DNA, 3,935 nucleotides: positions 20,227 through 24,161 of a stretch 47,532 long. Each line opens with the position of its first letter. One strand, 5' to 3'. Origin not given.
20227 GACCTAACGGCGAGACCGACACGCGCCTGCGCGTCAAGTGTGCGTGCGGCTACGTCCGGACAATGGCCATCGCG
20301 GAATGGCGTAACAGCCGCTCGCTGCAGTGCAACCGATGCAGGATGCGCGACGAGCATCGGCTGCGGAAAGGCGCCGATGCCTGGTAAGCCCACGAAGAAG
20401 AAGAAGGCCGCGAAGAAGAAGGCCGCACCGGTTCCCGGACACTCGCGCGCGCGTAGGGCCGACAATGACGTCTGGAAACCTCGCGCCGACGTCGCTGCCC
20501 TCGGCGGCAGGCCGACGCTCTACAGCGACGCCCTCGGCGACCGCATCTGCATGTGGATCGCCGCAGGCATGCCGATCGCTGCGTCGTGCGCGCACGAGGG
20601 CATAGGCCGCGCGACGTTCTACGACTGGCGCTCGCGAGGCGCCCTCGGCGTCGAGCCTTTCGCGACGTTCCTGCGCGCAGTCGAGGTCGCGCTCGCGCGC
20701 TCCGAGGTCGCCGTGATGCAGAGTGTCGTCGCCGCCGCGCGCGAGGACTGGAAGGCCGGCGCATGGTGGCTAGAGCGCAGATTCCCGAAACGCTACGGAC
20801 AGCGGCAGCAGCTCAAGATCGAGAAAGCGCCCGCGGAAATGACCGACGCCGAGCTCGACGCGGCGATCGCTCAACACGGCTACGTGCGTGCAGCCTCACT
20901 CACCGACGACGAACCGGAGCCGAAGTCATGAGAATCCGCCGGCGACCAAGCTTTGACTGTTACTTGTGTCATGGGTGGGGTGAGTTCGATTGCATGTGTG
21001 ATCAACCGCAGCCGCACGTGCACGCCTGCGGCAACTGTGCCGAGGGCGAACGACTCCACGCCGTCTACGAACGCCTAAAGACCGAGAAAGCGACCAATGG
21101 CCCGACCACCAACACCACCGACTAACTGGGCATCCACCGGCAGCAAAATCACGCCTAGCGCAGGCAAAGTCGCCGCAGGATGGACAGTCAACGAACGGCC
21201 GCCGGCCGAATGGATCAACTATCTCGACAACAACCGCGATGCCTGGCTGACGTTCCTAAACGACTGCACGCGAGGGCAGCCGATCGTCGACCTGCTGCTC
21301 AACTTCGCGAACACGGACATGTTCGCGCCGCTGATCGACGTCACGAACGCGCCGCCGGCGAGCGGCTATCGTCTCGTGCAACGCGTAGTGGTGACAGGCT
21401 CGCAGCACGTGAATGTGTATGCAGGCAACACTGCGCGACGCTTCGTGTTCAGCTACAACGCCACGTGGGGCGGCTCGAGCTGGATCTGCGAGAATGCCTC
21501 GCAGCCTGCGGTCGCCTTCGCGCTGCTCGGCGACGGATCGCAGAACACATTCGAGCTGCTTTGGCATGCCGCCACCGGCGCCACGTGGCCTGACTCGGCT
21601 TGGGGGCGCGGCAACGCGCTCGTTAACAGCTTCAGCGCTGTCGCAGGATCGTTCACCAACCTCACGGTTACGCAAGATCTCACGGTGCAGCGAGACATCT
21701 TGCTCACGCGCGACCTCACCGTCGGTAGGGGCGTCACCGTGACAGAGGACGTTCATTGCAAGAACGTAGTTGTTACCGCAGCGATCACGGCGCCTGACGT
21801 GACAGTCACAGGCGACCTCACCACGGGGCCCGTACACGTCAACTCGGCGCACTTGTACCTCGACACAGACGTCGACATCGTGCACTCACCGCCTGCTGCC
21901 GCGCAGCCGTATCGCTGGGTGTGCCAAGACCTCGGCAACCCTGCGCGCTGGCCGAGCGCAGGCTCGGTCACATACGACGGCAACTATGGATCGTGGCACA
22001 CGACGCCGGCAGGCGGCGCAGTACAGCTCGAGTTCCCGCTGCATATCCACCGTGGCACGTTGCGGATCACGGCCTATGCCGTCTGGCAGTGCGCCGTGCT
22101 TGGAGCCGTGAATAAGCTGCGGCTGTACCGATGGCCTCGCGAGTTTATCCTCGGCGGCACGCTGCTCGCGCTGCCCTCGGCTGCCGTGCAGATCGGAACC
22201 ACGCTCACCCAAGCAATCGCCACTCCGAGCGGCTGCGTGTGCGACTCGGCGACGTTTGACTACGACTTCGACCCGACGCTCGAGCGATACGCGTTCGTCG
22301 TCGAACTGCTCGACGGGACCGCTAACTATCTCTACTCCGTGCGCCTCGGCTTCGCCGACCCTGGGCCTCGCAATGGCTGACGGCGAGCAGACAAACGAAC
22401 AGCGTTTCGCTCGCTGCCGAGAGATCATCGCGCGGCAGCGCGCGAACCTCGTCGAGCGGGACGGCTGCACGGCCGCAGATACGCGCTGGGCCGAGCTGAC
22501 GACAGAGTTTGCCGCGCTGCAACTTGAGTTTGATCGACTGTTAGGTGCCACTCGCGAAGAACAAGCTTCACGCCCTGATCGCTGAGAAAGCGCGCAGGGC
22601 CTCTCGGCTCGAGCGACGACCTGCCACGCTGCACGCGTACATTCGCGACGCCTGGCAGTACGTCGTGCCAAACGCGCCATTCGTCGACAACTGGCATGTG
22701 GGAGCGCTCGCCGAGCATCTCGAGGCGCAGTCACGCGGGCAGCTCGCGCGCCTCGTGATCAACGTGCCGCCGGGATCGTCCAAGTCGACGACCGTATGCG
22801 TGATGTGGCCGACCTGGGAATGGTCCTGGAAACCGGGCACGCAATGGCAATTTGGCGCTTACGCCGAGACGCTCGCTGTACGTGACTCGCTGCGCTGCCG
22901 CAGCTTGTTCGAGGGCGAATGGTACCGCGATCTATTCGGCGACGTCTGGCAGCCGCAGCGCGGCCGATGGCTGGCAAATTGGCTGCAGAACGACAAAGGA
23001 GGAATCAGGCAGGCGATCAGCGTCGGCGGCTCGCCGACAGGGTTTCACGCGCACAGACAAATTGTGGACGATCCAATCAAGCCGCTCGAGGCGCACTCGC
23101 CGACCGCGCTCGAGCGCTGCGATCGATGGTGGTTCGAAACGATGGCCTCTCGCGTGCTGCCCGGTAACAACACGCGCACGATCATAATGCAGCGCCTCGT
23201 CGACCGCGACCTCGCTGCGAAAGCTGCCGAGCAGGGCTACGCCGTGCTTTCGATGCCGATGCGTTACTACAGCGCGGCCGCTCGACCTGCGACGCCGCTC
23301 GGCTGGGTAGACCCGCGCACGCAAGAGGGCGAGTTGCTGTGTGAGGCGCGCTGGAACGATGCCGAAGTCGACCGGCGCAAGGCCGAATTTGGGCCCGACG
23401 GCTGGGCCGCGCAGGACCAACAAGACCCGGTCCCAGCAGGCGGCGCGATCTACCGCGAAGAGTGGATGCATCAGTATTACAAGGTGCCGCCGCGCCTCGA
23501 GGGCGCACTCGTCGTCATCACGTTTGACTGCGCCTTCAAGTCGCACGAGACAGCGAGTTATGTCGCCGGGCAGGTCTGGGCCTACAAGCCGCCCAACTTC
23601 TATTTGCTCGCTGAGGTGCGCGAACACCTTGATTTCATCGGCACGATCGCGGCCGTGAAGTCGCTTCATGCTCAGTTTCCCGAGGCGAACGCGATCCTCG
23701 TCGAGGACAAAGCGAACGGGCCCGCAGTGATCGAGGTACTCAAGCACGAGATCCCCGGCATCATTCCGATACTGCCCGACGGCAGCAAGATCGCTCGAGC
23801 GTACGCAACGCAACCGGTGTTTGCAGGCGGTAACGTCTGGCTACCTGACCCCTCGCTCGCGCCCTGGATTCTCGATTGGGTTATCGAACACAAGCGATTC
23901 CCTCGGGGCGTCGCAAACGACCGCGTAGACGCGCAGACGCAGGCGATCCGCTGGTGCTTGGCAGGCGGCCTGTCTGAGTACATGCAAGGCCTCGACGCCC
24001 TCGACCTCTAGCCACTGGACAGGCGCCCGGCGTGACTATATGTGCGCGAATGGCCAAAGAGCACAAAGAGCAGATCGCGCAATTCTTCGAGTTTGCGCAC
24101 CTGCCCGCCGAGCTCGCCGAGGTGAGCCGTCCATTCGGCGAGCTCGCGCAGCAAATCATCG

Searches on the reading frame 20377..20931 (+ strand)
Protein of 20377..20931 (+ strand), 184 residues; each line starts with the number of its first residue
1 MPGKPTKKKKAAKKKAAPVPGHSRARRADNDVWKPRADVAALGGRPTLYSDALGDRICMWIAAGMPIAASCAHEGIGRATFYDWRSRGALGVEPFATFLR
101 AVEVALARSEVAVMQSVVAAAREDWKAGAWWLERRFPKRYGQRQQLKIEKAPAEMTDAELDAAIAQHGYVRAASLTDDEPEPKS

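Call 75: search_protein_families(library=pfam, proteins=[window:20377-20931:+], max_evalue=0.01)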
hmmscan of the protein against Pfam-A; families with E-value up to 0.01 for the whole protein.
window:20377-20931:+ (184 aa): 2 families
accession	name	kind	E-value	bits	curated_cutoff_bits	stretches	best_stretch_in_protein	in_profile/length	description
PF20901.3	Sf6_terminase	-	1.4e-07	32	27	1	49-146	1-105/106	Bacteriophage Sf6, terminase small subunit-like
PF13384.12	HTH_23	-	0.0052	17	24.6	0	62-87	15-40/50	Homeodomain-like domain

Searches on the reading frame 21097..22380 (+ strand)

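Call 75: search_protein_families(library=pfam, proteins=[window:21097-22380:+], max_evalue=0.01)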
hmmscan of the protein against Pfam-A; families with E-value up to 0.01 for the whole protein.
window:21097-22380:+ (427 aa): 0 families

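Call 79: search_protein_families(library=phrogs, proteins=[window:21097-22380:+], max_evalue=0.001)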
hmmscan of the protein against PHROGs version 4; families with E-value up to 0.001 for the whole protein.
window:21097-22380:+ (427 aa): 2 families
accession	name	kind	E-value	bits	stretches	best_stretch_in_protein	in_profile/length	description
phrog_2282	-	tail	1.9e-08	34.8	1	11-56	14-58/547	tail fiber protein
phrog_20878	-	tail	3.6e-05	24.4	1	10-54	12-56/365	tail fiber protein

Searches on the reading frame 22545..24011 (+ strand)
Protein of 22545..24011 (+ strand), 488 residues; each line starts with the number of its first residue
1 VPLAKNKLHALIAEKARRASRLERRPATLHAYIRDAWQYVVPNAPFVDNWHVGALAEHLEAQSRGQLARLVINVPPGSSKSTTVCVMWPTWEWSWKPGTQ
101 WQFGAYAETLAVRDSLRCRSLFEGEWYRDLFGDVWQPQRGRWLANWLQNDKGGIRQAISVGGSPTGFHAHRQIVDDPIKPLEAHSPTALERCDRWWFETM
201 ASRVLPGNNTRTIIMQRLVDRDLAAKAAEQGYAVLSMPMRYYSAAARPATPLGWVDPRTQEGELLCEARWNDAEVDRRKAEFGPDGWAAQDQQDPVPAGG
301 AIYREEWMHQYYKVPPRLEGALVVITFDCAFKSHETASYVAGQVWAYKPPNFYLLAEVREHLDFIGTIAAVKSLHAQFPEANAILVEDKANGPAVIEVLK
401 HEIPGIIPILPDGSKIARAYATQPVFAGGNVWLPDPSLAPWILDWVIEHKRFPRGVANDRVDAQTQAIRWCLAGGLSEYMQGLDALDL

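Call 40: find_related_loci(query=A3, collection=genome_contigs, flank=10000)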
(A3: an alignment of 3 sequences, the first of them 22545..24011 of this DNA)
Query A3 (488 aa) in genome_contigs; peptide patterns used: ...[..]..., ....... (x = any residue, [..] = any of these).
70 stretches matched a pattern; 20 encode a relative of the query (tblastn E <= 1e-3); 20 distinct loci.
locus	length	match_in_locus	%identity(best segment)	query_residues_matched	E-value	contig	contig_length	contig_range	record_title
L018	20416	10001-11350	43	28-468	4e-108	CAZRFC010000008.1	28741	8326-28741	MAG TPA_asm: uncultured Mycobacterium sp. isolate SRP329715_co1_274 genome assembly, contig: NODE_2280_length_28741_cov_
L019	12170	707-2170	33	23-484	4e-70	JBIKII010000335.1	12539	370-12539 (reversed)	MAG: Caulobacter sp. isolate ME2014-05-30_3300043465_group5_bin127 Rohwer_bin1851_scaffold_3940_c1, whole genome shotgun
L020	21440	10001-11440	33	8-468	1e-69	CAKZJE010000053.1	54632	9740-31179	MAG TPA_asm: uncultured Methylomonas sp. isolate ERR2114805_bin.24_CONCOCT_v1.1_MAG genome assembly, contig: ERZ1034363.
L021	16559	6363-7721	37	23-468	5e-67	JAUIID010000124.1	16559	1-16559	MAG: Alphaproteobacteria bacterium isolate Co_bin.244 NODE_19409_length_16559_cov_1.289314, whole genome shotgun sequenc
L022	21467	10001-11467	31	28-470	4e-64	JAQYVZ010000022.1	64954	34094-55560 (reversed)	MAG: Desulfuromonadales bacterium isolate Pyr_d60_bin35 Pyr_d60_bin.35.orig_d60_contig-145_386, whole genome shotgun seq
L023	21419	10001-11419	34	24-479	2e-62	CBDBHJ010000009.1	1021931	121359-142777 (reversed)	MAG: Vicinamibacterales bacterium isolate db78679f-f154-44b7-a74e-8fa7166f3ec5 genome assembly, contig: contig_9, whole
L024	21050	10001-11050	38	24-358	4e-59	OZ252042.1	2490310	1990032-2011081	MAG: Vicinamibacterales bacterium isolate b9647b32-f442-4127-8d5a-5878b2b4265b genome assembly, chromosome: 1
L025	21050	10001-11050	38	24-358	2e-58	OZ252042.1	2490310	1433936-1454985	MAG: Vicinamibacterales bacterium isolate b9647b32-f442-4127-8d5a-5878b2b4265b genome assembly, chromosome: 1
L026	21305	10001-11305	31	28-467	4e-57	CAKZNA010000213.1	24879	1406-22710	MAG TPA_asm: uncultured Sphingomonadales bacterium isolate ERR2094169_bin.63_CONCOCT_v1.1_MAG genome assembly, contig: E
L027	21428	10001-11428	29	1-462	6e-48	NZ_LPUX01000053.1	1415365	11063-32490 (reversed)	Sinorhizobium glycinis strain CCBAU 23380 scaffold14, whole genome shotgun sequence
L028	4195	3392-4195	34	10-277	2e-47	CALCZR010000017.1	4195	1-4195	MAG TPA_asm: uncultured Candidatus Saccharibacteria bacterium isolate SRR6231146_bin.58_CONCOCT_v1.1_MAG genome assembly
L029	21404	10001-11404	29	8-462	1e-46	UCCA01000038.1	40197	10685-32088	Rhizobiales bacterium isolate AFS060926 genome assembly, contig: contig_38, whole genome shotgun sequence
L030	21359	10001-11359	29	16-468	2e-46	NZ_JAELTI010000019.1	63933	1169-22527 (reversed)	Bosea sp. ASV33 NODE_19_length_63933_cov_20.331144, whole genome shotgun sequence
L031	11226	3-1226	32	87-470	3e-45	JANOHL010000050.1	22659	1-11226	MAG: Sphingomonadales bacterium isolate SOY_63_metabat_468 SOY_63_k141_69615, whole genome shotgun sequence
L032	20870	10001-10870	32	22-308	3e-43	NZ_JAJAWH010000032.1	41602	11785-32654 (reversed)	Neorhizobium xiangyangii strain T786 Scaffolds_32_41602, whole genome shotgun sequence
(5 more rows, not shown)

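Call 78: search_protein_families(library=pfam, proteins=[window:22545-24011:+], max_evalue=0.001)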
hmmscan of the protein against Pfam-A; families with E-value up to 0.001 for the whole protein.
window:22545-24011:+ (488 aa): 1 family
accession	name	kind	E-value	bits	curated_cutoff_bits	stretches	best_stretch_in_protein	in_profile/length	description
PF17289.8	Terminase_6C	-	5.1e-08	33.5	22.6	1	325-468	1-152/155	Terminase RNaseH-like domain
